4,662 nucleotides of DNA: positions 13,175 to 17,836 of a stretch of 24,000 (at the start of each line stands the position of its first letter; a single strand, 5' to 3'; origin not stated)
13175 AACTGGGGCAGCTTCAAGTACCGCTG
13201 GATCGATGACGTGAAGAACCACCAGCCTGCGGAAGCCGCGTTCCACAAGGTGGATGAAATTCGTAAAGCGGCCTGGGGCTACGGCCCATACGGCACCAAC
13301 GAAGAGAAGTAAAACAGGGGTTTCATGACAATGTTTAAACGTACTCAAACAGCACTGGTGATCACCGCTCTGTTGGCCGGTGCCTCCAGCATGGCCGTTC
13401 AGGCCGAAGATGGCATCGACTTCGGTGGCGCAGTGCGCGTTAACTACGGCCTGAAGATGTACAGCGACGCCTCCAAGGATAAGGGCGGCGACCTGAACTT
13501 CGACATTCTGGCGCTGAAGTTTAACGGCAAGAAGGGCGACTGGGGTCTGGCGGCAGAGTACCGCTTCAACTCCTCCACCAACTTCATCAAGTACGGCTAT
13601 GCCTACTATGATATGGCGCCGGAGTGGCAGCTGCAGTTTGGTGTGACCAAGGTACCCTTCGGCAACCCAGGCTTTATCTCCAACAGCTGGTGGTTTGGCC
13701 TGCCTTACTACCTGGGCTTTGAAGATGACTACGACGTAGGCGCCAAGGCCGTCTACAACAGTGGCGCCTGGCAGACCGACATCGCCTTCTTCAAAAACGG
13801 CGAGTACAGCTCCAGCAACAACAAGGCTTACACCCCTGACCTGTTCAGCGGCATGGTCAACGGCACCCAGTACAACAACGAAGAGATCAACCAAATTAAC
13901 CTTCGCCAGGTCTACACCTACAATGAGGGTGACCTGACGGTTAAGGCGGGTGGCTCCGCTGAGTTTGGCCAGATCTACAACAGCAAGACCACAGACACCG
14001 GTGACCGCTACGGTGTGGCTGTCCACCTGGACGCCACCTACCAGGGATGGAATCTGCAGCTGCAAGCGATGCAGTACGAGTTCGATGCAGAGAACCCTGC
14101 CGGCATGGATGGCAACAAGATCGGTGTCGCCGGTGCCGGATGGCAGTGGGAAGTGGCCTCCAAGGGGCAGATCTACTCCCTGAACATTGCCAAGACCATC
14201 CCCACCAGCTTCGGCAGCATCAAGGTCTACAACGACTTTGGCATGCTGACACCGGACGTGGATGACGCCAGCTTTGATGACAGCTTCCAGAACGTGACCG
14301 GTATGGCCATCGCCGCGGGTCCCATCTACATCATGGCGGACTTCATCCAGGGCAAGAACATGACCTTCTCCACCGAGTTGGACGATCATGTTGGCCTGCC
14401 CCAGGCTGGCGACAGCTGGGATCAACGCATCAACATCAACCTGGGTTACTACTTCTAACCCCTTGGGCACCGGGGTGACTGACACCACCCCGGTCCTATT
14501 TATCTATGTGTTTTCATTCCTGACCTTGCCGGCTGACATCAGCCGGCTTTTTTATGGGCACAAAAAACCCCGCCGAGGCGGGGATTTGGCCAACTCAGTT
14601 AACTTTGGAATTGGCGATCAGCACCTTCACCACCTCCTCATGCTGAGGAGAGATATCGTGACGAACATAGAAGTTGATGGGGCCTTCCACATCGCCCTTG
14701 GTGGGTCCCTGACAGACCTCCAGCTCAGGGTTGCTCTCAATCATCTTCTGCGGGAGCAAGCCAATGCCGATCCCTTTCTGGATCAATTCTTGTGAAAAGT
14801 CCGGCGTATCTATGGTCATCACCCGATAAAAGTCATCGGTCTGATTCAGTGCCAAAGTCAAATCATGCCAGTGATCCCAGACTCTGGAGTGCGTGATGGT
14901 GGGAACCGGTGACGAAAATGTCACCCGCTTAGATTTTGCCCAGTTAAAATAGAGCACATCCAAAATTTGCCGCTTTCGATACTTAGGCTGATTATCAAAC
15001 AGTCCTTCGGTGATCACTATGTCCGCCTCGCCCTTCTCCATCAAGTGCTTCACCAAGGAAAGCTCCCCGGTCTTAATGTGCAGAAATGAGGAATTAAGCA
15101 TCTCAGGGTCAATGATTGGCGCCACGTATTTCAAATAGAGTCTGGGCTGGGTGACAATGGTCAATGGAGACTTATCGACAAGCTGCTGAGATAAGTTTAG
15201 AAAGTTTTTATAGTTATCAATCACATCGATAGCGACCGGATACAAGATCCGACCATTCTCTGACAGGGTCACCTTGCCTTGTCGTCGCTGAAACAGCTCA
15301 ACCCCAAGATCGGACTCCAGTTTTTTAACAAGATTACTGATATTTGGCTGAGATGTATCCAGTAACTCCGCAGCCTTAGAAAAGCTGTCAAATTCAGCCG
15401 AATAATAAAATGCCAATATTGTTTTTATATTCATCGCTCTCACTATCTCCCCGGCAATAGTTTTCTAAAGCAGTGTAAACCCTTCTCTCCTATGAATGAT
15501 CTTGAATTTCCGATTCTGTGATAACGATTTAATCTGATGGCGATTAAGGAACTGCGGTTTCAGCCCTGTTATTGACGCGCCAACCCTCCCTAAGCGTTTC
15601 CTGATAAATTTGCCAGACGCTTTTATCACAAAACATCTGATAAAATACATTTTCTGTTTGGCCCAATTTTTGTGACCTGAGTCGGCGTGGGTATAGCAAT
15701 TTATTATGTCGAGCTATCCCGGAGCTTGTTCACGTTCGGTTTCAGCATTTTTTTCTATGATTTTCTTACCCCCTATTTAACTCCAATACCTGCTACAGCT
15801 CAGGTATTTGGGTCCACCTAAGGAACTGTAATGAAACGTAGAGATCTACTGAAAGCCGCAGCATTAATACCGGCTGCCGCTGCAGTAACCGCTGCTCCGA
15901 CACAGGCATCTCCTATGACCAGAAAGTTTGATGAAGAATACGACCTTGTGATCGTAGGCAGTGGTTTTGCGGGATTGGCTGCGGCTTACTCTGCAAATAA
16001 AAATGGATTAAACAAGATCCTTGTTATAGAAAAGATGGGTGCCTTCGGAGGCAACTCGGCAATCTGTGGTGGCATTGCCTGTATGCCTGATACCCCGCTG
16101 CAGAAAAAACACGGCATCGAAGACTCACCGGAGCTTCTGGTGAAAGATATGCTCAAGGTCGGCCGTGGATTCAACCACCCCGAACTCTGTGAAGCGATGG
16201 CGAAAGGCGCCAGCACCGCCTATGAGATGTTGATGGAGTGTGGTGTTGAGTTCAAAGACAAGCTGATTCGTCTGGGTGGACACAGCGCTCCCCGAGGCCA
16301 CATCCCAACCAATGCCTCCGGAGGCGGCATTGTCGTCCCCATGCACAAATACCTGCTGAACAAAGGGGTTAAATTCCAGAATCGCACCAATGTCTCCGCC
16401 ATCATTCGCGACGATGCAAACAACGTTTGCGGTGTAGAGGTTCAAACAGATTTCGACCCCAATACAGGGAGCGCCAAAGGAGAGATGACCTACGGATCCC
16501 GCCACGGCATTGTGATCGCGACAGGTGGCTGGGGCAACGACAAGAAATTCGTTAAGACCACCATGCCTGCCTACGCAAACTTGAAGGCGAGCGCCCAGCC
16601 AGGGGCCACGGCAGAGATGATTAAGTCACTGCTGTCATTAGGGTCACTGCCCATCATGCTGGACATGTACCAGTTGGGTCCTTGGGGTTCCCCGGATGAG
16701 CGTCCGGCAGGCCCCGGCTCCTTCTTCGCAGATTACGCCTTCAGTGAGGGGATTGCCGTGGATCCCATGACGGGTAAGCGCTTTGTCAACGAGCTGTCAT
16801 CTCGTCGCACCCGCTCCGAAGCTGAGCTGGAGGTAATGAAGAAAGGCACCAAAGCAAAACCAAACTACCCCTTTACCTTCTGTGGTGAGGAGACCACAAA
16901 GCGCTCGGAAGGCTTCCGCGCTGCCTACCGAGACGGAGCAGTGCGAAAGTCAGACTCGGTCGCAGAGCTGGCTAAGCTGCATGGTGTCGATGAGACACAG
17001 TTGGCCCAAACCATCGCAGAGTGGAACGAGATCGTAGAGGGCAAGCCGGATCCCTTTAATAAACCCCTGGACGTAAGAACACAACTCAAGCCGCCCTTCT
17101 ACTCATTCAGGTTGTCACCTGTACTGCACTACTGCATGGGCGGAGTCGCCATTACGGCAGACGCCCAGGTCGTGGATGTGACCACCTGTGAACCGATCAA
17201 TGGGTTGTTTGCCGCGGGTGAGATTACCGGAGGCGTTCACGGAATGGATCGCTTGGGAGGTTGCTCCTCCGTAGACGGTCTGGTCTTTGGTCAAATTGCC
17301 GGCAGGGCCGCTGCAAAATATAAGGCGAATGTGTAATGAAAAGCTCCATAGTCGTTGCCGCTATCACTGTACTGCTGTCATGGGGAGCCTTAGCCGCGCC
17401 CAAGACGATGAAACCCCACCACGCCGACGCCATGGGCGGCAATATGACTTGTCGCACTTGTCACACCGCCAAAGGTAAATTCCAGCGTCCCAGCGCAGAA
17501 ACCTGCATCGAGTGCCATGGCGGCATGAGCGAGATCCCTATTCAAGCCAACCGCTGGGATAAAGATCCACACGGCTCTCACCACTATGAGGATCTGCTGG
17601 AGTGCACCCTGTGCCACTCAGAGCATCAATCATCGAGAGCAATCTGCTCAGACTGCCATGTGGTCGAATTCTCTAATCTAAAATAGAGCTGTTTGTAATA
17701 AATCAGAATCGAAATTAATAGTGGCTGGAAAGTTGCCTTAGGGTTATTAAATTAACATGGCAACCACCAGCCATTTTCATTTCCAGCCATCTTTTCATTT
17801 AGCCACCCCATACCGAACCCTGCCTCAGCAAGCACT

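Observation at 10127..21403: Two tandem paralogous 'exported lyase + split flavocytochrome c reductase + porin' modules: candidate precursor-cleaving anaerobic respiration system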

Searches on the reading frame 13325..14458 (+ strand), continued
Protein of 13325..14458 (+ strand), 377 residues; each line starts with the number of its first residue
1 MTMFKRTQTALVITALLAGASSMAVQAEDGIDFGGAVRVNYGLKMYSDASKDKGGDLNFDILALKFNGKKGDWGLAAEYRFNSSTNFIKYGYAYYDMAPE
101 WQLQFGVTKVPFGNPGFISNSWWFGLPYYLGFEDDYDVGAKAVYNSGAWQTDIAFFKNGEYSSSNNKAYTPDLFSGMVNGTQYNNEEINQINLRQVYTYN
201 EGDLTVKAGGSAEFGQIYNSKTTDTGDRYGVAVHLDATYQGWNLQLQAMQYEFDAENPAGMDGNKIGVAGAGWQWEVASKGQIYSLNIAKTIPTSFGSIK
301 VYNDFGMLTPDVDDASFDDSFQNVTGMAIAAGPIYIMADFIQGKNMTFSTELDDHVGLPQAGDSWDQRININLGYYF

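Call 89: search_protein_families(library=pfam, proteins=[P0380, P0383, P0387, P0395, P0410, P0430, P0450, P0475, P0500, P0527], max_evalue=0.01)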
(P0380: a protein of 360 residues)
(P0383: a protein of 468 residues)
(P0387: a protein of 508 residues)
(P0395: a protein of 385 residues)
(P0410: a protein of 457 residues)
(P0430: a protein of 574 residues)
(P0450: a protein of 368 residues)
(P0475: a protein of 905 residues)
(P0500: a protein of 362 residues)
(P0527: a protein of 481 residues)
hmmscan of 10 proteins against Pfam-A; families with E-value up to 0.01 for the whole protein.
P0380 (360 aa): 1 family
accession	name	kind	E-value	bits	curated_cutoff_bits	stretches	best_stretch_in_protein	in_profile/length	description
PF13609.12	Porin_4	-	5.4e-05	23.6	27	1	23-266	11-261/310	Gram-negative porin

P0383 (468 aa): 1 family
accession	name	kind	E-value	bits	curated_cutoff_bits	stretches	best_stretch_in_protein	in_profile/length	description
PF07396.17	Porin_O_P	-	0.0074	16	20.9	0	178-306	67-183/370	Phosphate-selective porin O and P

P0387 (508 aa): 1 family
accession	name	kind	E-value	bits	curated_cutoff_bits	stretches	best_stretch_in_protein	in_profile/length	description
PF07396.17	Porin_O_P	-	0.00012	21.9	20.9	1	219-387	66-254/370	Phosphate-selective porin O and P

P0395 (385 aa): 0 families

P0410 (457 aa): 0 families

P0430 (574 aa): 2 families
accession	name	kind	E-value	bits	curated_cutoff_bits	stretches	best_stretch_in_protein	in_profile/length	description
PF16538.11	FlgT_C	-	2.4e-05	25.1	27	1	72-122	2-51/77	Flagellar assembly protein T, C-terminal domain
PF07396.17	Porin_O_P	-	0.00023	20.9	20.9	1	230-513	5-315/370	Phosphate-selective porin O and P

P0450 (368 aa): 0 families

P0475 (905 aa): 3 families
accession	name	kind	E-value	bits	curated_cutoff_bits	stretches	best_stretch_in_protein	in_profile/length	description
PF13361.12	UvrD_C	-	4.7e-12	46.4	25.6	1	501-599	285-345/350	UvrD-like helicase C-terminal domain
PF13538.12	UvrD_C_2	-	6.7e-11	42.3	27.4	2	505-524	4-25/52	UvrD-like helicase C-terminal domain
PF07396.17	Porin_O_P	-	0.00092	19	20.9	1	90-188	60-143/370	Phosphate-selective porin O and P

P0500 (362 aa): 1 family
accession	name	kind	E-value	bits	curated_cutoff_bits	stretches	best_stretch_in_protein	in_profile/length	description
PF07396.17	Porin_O_P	-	1.1e-07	31.9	20.9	1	47-194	3-159/370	Phosphate-selective porin O and P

P0527 (481 aa): 0 families

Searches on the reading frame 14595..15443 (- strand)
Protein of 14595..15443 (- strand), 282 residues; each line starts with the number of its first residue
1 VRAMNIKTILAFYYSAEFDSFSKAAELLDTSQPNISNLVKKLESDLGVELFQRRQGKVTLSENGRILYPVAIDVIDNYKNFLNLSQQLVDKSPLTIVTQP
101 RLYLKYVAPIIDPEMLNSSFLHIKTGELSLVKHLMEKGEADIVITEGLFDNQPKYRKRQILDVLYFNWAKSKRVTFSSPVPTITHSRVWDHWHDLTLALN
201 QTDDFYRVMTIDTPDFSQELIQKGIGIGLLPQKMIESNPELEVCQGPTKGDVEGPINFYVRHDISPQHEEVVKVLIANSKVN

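Call 4: search_protein_families(library=pfam, proteins=[window:14595-15443:-], max_evalue=0.01)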
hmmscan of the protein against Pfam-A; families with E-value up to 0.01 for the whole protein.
window:14595-15443:- (282 aa): 2 families
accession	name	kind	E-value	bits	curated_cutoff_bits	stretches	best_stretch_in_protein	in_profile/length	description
PF00126.33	HTH_1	-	2.2e-15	56.8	26.6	1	9-65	4-60/60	Bacterial regulatory helix-turn-helix protein, lysR family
PF03466.25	LysR_substrate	-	0.00024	21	28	1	122-274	38-203/209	LysR substrate binding domain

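Call 5: search_protein_families(library=ncbifam, proteins=[window:14595-15443:-], max_evalue=0.01)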
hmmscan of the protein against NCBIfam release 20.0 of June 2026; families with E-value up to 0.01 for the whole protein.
window:14595-15443:- (282 aa): 49 families (the best 25 are shown)
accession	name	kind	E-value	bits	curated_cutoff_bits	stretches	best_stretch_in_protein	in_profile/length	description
NF040786.1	LysR_Sec_metab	equivalog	3.5e-19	68.9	250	1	4-89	1-86/298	selenium metabolism-associated LysR family transcriptional regulator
NF047520.1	trans_act_CidR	equivalog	8.2e-17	61.3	415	1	4-88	1-85/292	cidABC operon transcriptional activator CidR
TIGR03339.1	phn_lysR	subfamily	1e-15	57.8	341.1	1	11-103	4-99/279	aminoethylphosphonate catabolism associated LysR family transcriptional regulator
NF008352.0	PRK11139.1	subfamily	1.3e-13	50.7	288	1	7-112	9-114/305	transcriptional regulator GcvA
NF007439.0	PRK09986.1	equivalog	4e-13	49.4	290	1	4-88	7-91/296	LysR family transcriptional regulator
TIGR03418.1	chol_sulf_TF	equivalog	9.8e-13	47.8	324.8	1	6-96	3-93/291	choline sulfate utilization transcriptional regulator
NF009327.0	PRK12684.1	subfamily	1e-11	44.7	402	1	21-171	19-169/313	CysB family HTH-type transcriptional regulator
NF007491.0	PRK10086.1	equivalog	1e-11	44.3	316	1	5-111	18-124/313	DNA-binding transcriptional regulator DsdC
NF008722.0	PRK11716.1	equivalog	1.1e-11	44.3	246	1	4-84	1-81/293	HTH-type transcriptional activator IlvY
NF045775.1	acetoin_reg_AlsR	exception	1.2e-11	44.7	430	1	4-83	1-80/290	acetoin biosynthesis transcriptional regulator AlsR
NF007385.0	PRK09906.1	equivalog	1.5e-11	44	356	1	11-104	8-102/296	DNA-binding transcriptional regulator HcaR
NF007501.0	PRK10094.1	equivalog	1e-10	41.3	372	1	7-88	5-86/308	HTH-type transcriptional activator AllS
NF009324.0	PRK12679.1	equivalog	1.3e-10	41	491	1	22-180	20-178/316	HTH-type transcriptional regulator Cbl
NF008361.0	PRK11151.1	equivalog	1.5e-10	40.9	329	1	4-120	1-117/305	DNA-binding transcriptional regulator OxyR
NF041036.1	decaheme_TF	subfamily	3.3e-10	39.9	210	1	5-118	2-115/301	multiheme cytochrome-associated LysR family transcriptional regulator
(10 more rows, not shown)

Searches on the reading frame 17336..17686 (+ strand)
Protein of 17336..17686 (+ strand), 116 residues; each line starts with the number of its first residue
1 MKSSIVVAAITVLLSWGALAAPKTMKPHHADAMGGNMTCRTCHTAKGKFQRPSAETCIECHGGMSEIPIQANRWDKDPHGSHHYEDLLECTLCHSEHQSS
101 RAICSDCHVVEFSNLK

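Call 4: search_protein_families(library=pfam, proteins=[window:17336-17686:+], max_evalue=0.01)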
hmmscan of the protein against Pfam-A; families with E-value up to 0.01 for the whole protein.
window:17336-17686:+ (116 aa): 2 families
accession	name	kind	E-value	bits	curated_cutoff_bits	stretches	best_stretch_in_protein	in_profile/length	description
PF14537.11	Cytochrom_c3_2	-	8.7e-14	52.2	25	1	36-108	6-78/79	Cytochrome c3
PF14522.11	Cytochrome_C7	-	0.00016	21.9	24.8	1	26-61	31-66/67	Cytochrome c7 and related cytochrome c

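Call 5: search_protein_families(library=ncbifam, proteins=[window:17336-17686:+], max_evalue=0.01)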
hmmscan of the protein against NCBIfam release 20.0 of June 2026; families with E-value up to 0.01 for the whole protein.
window:17336-17686:+ (116 aa): 2 families
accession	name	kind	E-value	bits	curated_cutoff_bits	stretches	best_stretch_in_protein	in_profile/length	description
NF047727.1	4hemeCytCCctA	equivalog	5.7e-05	23.2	180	1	5-108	9-104/109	tetraheme c-type cytochrome CctA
NF051471.1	cytcCgr1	equivalog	0.00028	20.6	340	1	73-109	153-187/204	cytochrome c-type protein Cgr1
